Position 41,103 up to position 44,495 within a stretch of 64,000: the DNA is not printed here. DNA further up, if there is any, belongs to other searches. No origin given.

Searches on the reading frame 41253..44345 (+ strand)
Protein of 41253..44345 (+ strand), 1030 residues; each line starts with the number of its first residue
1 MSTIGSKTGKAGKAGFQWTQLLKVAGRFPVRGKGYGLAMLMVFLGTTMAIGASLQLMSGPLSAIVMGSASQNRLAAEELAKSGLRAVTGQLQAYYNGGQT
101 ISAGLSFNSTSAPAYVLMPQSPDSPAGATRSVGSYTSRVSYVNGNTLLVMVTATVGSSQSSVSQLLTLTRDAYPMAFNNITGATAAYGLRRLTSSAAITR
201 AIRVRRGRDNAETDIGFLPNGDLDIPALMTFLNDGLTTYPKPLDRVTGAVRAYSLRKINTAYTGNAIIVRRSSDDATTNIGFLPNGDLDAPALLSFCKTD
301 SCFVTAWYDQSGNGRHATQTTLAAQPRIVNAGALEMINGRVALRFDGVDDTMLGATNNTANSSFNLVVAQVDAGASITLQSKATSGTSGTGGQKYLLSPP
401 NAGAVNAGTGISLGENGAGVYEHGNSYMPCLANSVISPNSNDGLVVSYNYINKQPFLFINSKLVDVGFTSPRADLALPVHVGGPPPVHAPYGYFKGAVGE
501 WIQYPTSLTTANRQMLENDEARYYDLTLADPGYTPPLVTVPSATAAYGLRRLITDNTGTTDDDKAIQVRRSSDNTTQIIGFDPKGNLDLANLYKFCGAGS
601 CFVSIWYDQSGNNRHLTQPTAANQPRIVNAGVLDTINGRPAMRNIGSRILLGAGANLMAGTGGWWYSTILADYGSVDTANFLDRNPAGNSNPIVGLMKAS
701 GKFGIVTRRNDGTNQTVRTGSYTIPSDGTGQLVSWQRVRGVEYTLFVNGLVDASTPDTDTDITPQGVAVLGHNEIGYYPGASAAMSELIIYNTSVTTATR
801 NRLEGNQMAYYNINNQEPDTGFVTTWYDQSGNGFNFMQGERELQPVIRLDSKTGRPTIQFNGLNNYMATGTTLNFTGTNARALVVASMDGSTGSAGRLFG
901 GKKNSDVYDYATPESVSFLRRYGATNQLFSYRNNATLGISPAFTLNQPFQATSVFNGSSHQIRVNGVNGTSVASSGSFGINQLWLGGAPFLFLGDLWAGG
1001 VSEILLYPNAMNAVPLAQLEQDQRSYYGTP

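Call 12: search_protein_families(library=pfam, proteins=[window:41253-44345:+], max_evalue=0.001)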
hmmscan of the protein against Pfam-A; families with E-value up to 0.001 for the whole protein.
window:41253-44345:+ (1030 aa): 1 family
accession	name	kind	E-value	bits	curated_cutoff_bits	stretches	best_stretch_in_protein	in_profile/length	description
PF09206.18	ArabFuran-catal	-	2.8e-21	76.4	25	2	249-322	12-87/315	Alpha-L-arabinofuranosidase B, catalytic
